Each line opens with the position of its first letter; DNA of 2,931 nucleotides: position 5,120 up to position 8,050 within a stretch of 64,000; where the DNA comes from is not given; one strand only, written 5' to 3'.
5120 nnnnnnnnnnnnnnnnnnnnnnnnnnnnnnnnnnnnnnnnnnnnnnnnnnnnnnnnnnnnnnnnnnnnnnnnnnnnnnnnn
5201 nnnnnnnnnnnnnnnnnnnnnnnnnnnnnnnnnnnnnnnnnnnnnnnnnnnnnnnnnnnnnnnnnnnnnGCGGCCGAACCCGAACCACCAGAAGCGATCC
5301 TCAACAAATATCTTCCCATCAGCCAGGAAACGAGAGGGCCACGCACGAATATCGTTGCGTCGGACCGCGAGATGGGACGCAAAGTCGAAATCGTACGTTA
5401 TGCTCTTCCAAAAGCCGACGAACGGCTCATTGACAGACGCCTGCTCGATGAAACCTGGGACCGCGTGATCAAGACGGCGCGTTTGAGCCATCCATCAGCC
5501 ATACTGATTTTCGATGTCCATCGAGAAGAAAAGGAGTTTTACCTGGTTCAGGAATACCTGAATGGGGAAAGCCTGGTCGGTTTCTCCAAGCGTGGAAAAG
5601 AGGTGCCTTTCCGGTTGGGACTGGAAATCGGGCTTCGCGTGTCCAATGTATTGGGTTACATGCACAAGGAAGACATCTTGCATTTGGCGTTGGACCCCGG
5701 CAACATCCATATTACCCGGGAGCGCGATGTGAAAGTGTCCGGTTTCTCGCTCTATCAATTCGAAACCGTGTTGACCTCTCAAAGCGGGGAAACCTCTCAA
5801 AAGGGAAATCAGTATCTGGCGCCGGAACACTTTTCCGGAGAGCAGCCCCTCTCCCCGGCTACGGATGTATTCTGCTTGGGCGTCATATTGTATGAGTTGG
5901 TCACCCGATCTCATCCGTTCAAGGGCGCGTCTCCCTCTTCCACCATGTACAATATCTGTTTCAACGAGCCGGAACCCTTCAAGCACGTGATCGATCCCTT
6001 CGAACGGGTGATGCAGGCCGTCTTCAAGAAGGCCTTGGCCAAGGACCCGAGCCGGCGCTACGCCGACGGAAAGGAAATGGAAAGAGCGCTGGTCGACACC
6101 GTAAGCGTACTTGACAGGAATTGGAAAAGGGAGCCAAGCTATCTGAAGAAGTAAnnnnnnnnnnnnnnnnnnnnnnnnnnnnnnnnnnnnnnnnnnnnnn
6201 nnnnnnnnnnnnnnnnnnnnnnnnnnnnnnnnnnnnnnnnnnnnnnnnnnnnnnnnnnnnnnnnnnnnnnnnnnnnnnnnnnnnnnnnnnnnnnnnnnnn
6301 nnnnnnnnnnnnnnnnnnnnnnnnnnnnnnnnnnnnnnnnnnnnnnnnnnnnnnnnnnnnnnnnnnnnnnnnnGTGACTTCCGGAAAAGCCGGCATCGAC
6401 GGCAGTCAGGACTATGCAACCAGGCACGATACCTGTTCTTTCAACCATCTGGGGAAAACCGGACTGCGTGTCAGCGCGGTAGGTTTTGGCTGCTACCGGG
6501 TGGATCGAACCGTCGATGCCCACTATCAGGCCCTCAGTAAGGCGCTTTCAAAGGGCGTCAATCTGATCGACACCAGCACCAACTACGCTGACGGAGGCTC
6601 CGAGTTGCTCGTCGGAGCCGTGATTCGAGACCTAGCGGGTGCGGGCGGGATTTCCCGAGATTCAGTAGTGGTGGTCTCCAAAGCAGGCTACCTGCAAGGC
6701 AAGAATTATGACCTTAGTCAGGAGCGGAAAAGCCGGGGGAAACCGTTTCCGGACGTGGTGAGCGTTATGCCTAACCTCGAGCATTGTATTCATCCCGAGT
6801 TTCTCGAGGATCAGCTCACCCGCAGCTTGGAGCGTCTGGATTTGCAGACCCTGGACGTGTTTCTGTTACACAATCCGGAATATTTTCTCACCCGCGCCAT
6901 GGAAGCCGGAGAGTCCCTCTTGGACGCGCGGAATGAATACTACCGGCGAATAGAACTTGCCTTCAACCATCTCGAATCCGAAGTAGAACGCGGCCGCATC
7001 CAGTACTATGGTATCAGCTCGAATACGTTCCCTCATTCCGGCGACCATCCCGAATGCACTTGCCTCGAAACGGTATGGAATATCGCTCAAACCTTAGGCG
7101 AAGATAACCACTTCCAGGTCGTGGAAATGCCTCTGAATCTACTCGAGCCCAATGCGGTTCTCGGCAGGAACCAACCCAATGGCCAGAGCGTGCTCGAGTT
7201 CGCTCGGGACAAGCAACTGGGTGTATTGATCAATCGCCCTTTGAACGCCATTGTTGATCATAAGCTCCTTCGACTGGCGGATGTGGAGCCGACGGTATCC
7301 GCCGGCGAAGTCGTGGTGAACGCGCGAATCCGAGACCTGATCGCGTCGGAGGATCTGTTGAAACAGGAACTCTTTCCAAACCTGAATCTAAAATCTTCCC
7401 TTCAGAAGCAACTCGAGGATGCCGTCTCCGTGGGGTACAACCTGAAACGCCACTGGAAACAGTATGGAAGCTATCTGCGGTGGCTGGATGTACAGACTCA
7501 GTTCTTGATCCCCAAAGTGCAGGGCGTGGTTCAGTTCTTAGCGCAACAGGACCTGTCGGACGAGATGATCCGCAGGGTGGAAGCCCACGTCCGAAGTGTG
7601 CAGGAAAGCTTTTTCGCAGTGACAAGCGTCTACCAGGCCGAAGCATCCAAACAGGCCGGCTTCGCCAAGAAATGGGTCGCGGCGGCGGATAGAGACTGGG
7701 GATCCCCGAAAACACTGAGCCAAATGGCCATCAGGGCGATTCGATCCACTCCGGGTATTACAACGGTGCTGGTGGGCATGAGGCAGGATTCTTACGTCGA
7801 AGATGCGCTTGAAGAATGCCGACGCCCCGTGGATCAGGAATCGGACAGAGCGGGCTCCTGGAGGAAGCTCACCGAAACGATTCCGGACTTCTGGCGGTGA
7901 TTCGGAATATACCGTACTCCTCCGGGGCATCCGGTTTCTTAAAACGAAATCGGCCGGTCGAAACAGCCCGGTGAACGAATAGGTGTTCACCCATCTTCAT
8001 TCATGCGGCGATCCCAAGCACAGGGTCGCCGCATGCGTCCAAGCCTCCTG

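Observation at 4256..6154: REC-TPR-kinase protein in which both phosphotransfer domains look catalytically dead (pseudo-receiver plus pseudokinase scaffold)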

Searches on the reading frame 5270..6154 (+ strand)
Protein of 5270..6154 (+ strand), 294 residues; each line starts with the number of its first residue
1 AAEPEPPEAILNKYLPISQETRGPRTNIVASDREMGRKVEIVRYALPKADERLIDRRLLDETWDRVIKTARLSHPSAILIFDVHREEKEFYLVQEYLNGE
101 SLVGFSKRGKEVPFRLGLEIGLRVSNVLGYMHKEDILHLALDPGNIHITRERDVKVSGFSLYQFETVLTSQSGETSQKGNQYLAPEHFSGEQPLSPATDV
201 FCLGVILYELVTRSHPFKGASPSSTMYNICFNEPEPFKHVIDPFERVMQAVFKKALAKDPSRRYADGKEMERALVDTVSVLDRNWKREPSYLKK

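Call 7: search_solved_structures(query=window:5270-6154:+, max_evalue=0.001, show_alignments=4)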
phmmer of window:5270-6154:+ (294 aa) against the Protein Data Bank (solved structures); distinct sequences matched with E-value up to 0.001: 1447 (the best 60 are shown).
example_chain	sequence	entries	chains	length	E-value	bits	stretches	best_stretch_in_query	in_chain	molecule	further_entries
3f61_A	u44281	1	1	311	1.6e-21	80.3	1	69-275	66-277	Serine/threonine-protein kinase pknB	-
6b2p_A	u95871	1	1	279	2.4e-21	79.7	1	69-275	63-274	Serine/threonine-protein kinase PknB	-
6i2p_A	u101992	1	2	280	2.4e-21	79.6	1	69-275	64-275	Serine/threonine-protein kinase PknB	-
5u94_A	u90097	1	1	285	2.5e-21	79.6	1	69-275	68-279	Serine/threonine-protein kinase PknB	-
1o6y_A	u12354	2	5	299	2.8e-21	79.4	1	69-275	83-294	SERINE/THREONINE-PROTEIN KINASE PKNB | Probable serine/threonine-protein kinase pknB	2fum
1mru_A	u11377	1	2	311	2.9e-21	79.4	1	69-275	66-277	Probable serine/threonine-protein kinase pknB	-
3ori_A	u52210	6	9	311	3e-21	79.3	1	69-275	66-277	Serine/threonine protein kinase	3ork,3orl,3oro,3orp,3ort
3f69_A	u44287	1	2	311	5.7e-21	78.4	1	69-275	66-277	Serine/threonine-protein kinase pknB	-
3orm_A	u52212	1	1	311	3.4e-20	75.9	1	69-275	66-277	Serine/threonine protein kinase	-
4ow8_A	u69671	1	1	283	4.5e-20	75.5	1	31-271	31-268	Serine/threonine-protein kinase PknA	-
9tmq_A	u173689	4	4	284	4.5e-20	75.5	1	30-271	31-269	Serine/threonine-protein kinase PknA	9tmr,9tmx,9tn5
6b2q_A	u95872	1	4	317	6e-20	75.1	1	30-271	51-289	Serine/threonine-protein kinase PknA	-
4x3f_A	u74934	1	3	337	7.4e-20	74.8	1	31-271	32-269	Serine/threonine-protein kinase PknA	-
9ymt_A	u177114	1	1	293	1.8e-18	70.3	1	25-288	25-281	Serine/Threonine Kinase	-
4eqm_A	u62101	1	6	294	1.8e-18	70.2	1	25-288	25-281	Protein kinase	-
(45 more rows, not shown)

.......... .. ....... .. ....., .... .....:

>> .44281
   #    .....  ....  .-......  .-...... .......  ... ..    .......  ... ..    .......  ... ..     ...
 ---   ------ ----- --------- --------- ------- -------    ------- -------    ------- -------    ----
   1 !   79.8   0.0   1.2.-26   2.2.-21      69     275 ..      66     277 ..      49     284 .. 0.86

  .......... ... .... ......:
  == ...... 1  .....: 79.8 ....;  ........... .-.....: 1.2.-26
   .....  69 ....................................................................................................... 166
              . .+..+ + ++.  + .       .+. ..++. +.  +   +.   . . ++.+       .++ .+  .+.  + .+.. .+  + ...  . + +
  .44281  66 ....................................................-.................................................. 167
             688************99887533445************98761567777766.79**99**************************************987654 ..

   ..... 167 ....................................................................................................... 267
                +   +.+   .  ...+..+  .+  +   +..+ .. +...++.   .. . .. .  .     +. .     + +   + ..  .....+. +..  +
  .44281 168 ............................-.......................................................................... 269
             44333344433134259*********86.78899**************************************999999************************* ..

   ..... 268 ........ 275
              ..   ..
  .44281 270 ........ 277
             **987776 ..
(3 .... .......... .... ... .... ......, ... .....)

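Call 20: find_homologous_proteins(query=window:5273-6151:+, max_evalue=1e-8)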
Query window:5273-6151:+ (293 aa): 60 proteins with E <= 1e-8 among 1080 candidates.
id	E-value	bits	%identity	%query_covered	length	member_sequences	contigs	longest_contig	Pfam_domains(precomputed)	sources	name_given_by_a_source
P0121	1.1e-33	135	32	52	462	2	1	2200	PF07714.24,PF00069.32,PF03109.23,PF19974.6,PF14531.13,PF01163.29,PF01636.30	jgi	jgi:serine/threonine protein kinase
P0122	3.7e-24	104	33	92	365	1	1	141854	PF07714.24,PF00069.32,PF17667.8,PF01636.30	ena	-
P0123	8.7e-24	103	32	70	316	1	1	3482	PF07714.24,PF00069.32,PF03109.23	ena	-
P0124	1.7e-23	102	34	69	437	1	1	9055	PF06293.21,PF07714.24,PF00069.32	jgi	jgi:serine/threonine protein kinase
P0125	2.6e-23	101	33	70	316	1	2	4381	PF07714.24,PF00069.32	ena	-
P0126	3.9e-22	97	31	84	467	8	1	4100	PF07714.24,PF00069.32,PF03109.23,PF03793.25,PF01636.30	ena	-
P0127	1.7e-21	95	34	84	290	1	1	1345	PF07714.24,PF00069.32,PF03109.23,PF01636.30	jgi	jgi:eukaryotic-like serine/threonine-protein kinase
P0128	1.1e-20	92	30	88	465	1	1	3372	PF07714.24,PF00069.32,PF03109.23,PF01636.30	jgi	jgi:predicted Ser/Thr protein kinase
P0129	1.2e-20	92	30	84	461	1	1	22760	PF07714.24,PF00069.32,PF03109.23,PF03793.25,PF01636.30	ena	-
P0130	4.5e-20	90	31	70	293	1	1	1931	PF07714.24,PF00069.32,PF03109.23,PF01636.30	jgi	jgi:eukaryotic-like serine/threonine-protein kinase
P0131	6.1e-20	90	31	84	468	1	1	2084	PF07714.24,PF00069.32,PF03109.23,PF03793.25,PF01636.30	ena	-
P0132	1.2e-19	89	32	70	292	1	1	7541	PF07714.24,PF00069.32,PF03109.23,PF01636.30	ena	-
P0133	1.4e-19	89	31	84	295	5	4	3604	PF06293.21,PF07714.24,PF00069.32,PF03109.23,PF01636.30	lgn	-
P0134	4.5e-19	87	29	84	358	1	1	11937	PF07714.24,PF00069.32,PF03109.23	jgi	jgi:eukaryotic-like serine/threonine-protein kinase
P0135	1.3e-18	86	32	70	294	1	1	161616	PF07714.24,PF00069.32,PF03109.23,PF01636.30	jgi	jgi:serine/threonine-protein kinase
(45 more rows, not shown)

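Call 51: search_protein_representatives(alignment_id=A2)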
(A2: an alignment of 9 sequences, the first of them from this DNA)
Query: 9 sequences, 287 profile positions. Proteins with E-value up to 0.001 (for the whole library): 1046040; up to 1e-10: 632770; up to 1e-30: 19753. The best 150 are listed.
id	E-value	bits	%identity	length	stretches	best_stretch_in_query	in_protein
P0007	2.0e-129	447.4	-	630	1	2-286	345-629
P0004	2.3e-127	440.6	-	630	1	3-286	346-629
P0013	3.8e-127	439.9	-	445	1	3-286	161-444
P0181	1.6e-121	421.5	-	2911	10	62-213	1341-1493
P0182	2.9e-120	417.3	-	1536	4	5-273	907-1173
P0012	5.7e-112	390.1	-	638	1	2-287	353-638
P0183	1.5e-109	382.2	-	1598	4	6-271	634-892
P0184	2.9e-103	361.5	-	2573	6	55-267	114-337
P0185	8.5e-101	353.4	-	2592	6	33-267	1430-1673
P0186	3.8e-94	331.6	-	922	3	46-267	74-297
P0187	2.6e-89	315.7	-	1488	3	6-286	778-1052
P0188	1.5e-88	313.3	-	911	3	57-269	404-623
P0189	2.3e-88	312.6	-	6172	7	69-272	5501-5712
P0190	5.7e-87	308.1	-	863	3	47-269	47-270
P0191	6.3e-86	304.6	-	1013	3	58-268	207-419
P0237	3.1e-70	253.2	-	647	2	20-268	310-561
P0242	1.2e-69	251.2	-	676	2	5-278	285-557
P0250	3.9e-68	246.3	-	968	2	5-272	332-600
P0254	5.7e-68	245.7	-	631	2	59-264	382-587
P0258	2.4e-67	243.7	-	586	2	17-274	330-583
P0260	5.1e-67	242.6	-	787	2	4-281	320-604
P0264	1.1e-66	241.5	-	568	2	5-270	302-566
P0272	8.8e-65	235.3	-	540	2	58-279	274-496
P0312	9.7e-62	225.3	-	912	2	3-281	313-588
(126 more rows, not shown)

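Call 53: search_protein_families(library=pfam, proteins=[P0237, P0242, P0254, P0258, P0264, P0260, P0312, P0250, P0272], max_evalue=0.000001)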
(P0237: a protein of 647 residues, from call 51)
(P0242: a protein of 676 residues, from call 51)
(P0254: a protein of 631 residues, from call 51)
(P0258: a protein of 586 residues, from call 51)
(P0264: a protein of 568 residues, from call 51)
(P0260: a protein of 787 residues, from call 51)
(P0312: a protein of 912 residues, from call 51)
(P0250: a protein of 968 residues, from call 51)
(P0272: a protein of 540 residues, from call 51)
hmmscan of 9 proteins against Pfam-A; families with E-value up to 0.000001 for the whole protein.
P0237 (647 aa): 6 families
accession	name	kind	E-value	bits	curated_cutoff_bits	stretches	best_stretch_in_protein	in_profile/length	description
PF00069.31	Pkinase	-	2.6e-110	368.4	31.7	2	9-258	1-255/263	Protein kinase domain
PF07714.23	PK_Tyr_Ser-Thr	-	1.6e-74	250.9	23.1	2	298-549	3-249/258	Protein tyrosine and serine/threonine kinase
PF01636.29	APH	-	3e-20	73.5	23.2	0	300-409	3-109/239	Phosphotransferase enzyme family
PF03109.22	ABC1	-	1.7e-16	60.6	22.9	1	331-442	110-218/244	ABC1 atypical kinase-like domain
PF17667.7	Pkinase_fungal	-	9.2e-11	41.5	24.1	0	125-184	305-369/387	Fungal protein kinase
PF14531.12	Kinase-like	-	4.8e-09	36.3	25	0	97-250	143-285/289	Kinase-like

P0242 (676 aa): 6 families
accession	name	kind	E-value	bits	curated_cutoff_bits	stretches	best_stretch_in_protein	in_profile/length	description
PF00069.31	Pkinase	-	6.5e-109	363.8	31.7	2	287-539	1-256/263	Protein kinase domain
PF07714.23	PK_Tyr_Ser-Thr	-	1.6e-77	260.8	23.1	2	288-536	2-250/258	Protein tyrosine and serine/threonine kinase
PF01636.29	APH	-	1.5e-18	67.8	23.2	0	24-128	11-110/239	Phosphotransferase enzyme family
PF03109.22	ABC1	-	2.5e-12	46.9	22.9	0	59-159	122-217/244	ABC1 atypical kinase-like domain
PF13191.12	AAA_16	-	6.4e-12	46.7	32.6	1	579-655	2-75/167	AAA ATPase domain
PF17667.7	Pkinase_fungal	-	1.1e-07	31.4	24.1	0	401-474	305-378/387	Fungal protein kinase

P0254 (631 aa): 6 families
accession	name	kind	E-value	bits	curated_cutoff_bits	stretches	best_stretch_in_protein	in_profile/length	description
PF00069.31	Pkinase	-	6.5e-101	337.6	31.7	2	333-586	1-258/263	Protein kinase domain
PF07714.23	PK_Tyr_Ser-Thr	-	5.8e-70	236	23.1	2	336-585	4-254/258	Protein tyrosine and serine/threonine kinase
PF01636.29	APH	-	1.2e-12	48.6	23.2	0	123-155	165-198/239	Phosphotransferase enzyme family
PF14531.12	Kinase-like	-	3.6e-12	46.6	25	0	113-212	154-255/289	Kinase-like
PF03109.22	ABC1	-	9.5e-10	38.5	22.9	0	393-483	129-219/244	ABC1 atypical kinase-like domain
PF17667.7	Pkinase_fungal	-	2.7e-09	36.7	24.1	0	443-521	298-382/387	Fungal protein kinase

P0258 (586 aa): 4 families
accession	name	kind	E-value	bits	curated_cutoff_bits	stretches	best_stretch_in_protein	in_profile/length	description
PF00069.31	Pkinase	-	3.9e-99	331.7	31.7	2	319-566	1-253/263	Protein kinase domain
PF07714.23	PK_Tyr_Ser-Thr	-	2.2e-64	217.7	23.1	2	323-566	5-250/258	Protein tyrosine and serine/threonine kinase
PF01636.29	APH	-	7.5e-12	46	23.2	0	356-435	32-109/239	Phosphotransferase enzyme family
PF17667.7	Pkinase_fungal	-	1.6e-07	30.8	24.1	0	428-504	297-379/387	Fungal protein kinase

P0264 (568 aa): 6 families
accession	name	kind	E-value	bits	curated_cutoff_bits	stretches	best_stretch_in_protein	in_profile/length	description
PF00069.31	Pkinase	-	1.4e-93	313.5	31.7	2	14-266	1-256/263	Protein kinase domain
PF07714.23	PK_Tyr_Ser-Thr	-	1.7e-67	227.9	23.1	2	16-263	3-250/258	Protein tyrosine and serine/threonine kinase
PF03109.22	ABC1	-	3.6e-11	43.1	22.9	0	49-171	110-222/244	ABC1 atypical kinase-like domain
PF14531.12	Kinase-like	-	2.8e-09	37.1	25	0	120-220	149-256/289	Kinase-like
PF06293.20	Kdo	-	1.1e-07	31.9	21.3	0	58-160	57-166/207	Lipopolysaccharide kinase (Kdo/WaaP) family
PF01636.29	APH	-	1.6e-07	31.8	23.2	0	126-167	158-201/239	Phosphotransferase enzyme family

P0260 (787 aa): 6 families
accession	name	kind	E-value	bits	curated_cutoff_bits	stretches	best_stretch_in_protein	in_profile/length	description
PF00069.31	Pkinase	-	7e-97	324.4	31.7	2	20-268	2-251/263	Protein kinase domain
PF07714.23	PK_Tyr_Ser-Thr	-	8.4e-67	225.6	23.1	2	22-277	4-256/258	Protein tyrosine and serine/threonine kinase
PF19971.4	TCAD2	-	2.4e-15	57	27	1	697-765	2-70/90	Ternary complex associated domain 2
PF01636.29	APH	-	5.4e-13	49.7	23.2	0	126-171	154-200/239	Phosphotransferase enzyme family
PF03109.22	ABC1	-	1.1e-12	48.1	22.9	0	93-169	144-215/244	ABC1 atypical kinase-like domain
PF17667.7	Pkinase_fungal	-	7.3e-11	41.8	24.1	0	443-502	305-363/387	Fungal protein kinase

P0312 (912 aa): 8 families
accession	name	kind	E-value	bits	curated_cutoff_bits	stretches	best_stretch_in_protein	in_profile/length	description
PF00069.31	Pkinase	-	2.1e-104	349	31.7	2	319-566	3-255/263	Protein kinase domain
PF07714.23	PK_Tyr_Ser-Thr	-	2.1e-68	230.9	23.1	2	320-563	4-249/258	Protein tyrosine and serine/threonine kinase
PF01636.29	APH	-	3.3e-10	40.6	23.2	0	418-466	147-201/239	Phosphotransferase enzyme family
PF03109.22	ABC1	-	3.4e-10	39.9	22.9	0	392-464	145-216/244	ABC1 atypical kinase-like domain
PF17667.7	Pkinase_fungal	-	2e-09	37.1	24.1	0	116-175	287-348/387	Fungal protein kinase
PF08308.17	PEGA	-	1.8e-08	34.6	20.8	0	695-741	5-50/71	PEGA domain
PF06293.20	Kdo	-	1.1e-07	32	21.3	0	74-171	76-174/207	Lipopolysaccharide kinase (Kdo/WaaP) family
PF14531.12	Kinase-like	-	8.3e-07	29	25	0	131-272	161-287/289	Kinase-like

P0250 (968 aa): 5 families
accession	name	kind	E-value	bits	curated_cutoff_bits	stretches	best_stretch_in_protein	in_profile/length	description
PF00069.31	Pkinase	-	2.7e-91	306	31.7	2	334-583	1-251/263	Protein kinase domain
PF07714.23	PK_Tyr_Ser-Thr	-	1.4e-61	208.5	23.1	2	337-584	4-249/258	Protein tyrosine and serine/threonine kinase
PF08238.18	Sel1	-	5e-13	49.5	30.7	0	775-809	2-36/36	Sel1 repeat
PF03109.22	ABC1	-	3.1e-12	46.6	22.9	0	63-138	140-215/244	ABC1 atypical kinase-like domain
PF01636.29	APH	-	2.3e-08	34.6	23.2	0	89-137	147-197/239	Phosphotransferase enzyme family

P0272 (540 aa): 7 families
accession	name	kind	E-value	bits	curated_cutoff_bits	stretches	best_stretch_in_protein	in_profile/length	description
PF00069.31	Pkinase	-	2.8e-81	273.2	31.7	2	226-474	1-253/263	Protein kinase domain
PF07714.23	PK_Tyr_Ser-Thr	-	7.2e-51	173.4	23.1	2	230-473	5-249/258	Protein tyrosine and serine/threonine kinase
PF03109.22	ABC1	-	7.1e-14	52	22.9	0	18-95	144-220/244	ABC1 atypical kinase-like domain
PF02810.21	SEC-C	-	1.1e-09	38.4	20.4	1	515-532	1-18/19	SEC-C motif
PF01636.29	APH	-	4.9e-09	36.7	23.2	0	39-89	145-197/239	Phosphotransferase enzyme family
PF01163.29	RIO1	-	3.3e-07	30.5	22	0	19-96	83-158/187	RIO domain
PF17667.7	Pkinase_fungal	-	4.5e-07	29.4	24.1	0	45-130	289-378/387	Fungal protein kinase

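Call 75: find_related_loci(query=A2, collection=metagenome_contigs, flank=5000)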
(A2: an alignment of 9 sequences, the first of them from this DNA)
Query A2 (287 aa) in metagenome_contigs; peptide patterns used: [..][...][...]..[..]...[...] (x = any residue, [..] = any of these).
295 stretches matched a pattern; 243 encode a relative of the query (tblastn E <= 1e-3); the best 80 are kept; 80 distinct loci.
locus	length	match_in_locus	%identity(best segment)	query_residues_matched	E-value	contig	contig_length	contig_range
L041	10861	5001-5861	90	1-287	1e-179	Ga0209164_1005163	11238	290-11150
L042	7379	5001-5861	90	1-287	8e-180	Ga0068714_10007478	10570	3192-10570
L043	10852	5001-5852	52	3-287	5e-100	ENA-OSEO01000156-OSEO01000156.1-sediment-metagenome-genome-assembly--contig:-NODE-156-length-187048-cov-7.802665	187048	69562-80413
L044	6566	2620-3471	51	3-287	1e-98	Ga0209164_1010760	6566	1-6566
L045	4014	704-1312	30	65-269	6e-30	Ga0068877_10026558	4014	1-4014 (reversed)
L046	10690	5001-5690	28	62-263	7e-28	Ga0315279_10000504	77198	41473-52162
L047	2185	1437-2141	27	63-281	5e-28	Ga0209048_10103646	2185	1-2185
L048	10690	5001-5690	28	62-263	7e-28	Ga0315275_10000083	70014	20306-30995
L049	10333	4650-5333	26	50-275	7e-27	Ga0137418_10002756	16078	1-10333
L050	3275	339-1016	28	63-263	9e-27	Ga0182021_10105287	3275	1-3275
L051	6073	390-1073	26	50-275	3e-26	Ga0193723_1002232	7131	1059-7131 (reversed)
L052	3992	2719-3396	27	62-263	3e-26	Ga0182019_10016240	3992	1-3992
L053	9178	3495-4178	26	50-275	3e-26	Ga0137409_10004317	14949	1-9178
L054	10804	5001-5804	30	23-281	6e-26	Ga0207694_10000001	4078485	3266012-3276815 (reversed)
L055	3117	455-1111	31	54-263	4e-26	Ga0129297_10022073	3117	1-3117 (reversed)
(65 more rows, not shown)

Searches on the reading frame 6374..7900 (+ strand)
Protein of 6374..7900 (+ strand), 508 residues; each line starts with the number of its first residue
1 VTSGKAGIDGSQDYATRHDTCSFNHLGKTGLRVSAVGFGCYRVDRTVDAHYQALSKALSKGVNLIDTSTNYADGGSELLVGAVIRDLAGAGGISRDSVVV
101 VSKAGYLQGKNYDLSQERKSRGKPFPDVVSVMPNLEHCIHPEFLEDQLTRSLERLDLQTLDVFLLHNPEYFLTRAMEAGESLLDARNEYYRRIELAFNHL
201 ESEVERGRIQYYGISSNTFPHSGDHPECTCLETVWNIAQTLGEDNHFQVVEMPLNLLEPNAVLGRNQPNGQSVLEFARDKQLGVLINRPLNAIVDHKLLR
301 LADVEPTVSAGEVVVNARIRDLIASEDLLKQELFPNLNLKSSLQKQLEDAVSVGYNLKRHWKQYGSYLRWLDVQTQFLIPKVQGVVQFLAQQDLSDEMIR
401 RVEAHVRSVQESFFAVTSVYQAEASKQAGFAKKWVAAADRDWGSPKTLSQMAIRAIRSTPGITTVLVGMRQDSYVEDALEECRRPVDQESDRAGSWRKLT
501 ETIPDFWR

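Call 13: search_protein_families(library=pfam, proteins=[window:6374-7900:+], max_evalue=0.00001)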
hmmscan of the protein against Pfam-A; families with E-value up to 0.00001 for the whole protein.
window:6374-7900:+ (508 aa): 1 family
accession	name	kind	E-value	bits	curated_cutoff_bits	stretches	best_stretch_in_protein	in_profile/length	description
PF00248.27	Aldo_ket_red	-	8.4e-21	74.7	24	1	48-218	19-142/291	Aldo/keto reductase family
